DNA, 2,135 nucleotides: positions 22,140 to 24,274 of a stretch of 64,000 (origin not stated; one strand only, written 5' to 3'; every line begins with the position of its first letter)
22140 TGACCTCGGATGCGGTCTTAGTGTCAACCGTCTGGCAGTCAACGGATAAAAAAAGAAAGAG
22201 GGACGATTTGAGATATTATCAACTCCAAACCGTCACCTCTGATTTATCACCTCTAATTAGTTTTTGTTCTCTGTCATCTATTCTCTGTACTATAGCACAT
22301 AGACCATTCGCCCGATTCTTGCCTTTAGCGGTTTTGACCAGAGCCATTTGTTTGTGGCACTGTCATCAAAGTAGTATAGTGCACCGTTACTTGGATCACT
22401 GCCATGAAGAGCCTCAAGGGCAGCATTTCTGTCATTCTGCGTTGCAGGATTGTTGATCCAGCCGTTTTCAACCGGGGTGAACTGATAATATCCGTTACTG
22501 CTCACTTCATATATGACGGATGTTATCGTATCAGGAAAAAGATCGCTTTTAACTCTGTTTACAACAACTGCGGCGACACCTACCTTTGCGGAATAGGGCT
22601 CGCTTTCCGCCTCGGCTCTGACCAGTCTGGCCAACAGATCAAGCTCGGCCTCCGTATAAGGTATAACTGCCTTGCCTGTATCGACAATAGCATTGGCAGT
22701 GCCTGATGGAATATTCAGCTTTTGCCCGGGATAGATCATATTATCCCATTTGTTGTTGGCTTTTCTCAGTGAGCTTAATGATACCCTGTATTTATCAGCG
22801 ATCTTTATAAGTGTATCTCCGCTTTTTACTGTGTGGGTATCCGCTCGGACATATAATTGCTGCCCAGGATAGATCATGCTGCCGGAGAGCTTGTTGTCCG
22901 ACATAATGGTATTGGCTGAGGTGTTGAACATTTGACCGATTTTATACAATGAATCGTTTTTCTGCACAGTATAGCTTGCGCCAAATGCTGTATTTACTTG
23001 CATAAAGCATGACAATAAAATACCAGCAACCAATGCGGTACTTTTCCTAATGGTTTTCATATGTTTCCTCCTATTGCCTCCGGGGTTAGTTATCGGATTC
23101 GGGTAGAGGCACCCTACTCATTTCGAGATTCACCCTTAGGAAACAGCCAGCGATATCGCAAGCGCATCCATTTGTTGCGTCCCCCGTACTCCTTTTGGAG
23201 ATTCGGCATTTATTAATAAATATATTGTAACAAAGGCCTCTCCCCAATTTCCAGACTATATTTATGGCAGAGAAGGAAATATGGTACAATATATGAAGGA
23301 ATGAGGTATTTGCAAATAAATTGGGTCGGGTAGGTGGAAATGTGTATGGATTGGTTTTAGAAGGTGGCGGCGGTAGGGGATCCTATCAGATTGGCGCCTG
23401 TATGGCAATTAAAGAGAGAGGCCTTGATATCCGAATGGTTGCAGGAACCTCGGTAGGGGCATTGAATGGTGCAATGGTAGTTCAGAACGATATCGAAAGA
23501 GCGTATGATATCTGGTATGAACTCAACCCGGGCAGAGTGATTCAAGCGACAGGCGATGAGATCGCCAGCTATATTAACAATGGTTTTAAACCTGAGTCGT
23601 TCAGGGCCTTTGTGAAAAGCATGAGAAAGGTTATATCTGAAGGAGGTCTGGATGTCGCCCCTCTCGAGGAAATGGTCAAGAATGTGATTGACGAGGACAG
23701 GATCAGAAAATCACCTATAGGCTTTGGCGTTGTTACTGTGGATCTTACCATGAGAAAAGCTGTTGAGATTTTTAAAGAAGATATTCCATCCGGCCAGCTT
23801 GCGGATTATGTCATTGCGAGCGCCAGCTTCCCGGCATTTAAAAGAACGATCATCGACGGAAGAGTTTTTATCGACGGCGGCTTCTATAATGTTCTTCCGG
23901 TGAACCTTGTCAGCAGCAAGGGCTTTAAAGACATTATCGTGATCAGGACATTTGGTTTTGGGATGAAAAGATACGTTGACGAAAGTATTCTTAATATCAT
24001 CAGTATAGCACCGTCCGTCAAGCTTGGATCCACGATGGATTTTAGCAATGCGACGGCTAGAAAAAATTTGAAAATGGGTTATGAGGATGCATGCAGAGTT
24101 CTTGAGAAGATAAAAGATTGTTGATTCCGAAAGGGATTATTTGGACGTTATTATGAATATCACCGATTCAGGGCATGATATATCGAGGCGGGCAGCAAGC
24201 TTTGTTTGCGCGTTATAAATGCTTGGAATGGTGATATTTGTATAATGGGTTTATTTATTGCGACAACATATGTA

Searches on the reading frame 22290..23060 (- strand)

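Call 77: search_protein_families(library=pfam, proteins=[window:22290-23060:-], max_evalue=0.000001)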
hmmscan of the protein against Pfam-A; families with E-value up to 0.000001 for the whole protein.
window:22290-23060:- (256 aa): 3 families
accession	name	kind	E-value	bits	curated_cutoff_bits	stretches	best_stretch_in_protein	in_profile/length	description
PF01476.26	LysM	-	8.8e-31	106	20.9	2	76-118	1-43/43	LysM domain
PF07486.17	Hydrolase_2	-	2e-26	93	27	1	153-254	1-99/100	Cell Wall Hydrolase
PF23473.1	LysM3_LYK4_5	-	3.8e-13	49.7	29.3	1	29-65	4-40/48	LYK4/5 LysM3 domain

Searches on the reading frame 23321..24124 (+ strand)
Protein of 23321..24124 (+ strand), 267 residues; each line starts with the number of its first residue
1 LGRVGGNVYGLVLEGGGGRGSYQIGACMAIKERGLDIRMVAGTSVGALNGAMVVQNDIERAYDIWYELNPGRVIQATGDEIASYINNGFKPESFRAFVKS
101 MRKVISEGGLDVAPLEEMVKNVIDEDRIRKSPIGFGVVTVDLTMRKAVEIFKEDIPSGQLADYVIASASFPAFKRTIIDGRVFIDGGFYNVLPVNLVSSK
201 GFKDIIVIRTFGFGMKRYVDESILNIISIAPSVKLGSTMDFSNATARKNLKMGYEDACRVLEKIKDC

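Call 78: search_protein_families(library=pfam, proteins=[window:23321-24124:+], max_evalue=0.000001)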
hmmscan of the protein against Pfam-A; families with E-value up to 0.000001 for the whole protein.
window:23321-24124:+ (267 aa): 1 family
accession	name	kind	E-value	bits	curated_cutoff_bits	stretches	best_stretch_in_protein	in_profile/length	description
PF01734.28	Patatin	-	2.4e-27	96.8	27.7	1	11-195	1-188/191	Patatin-like phospholipase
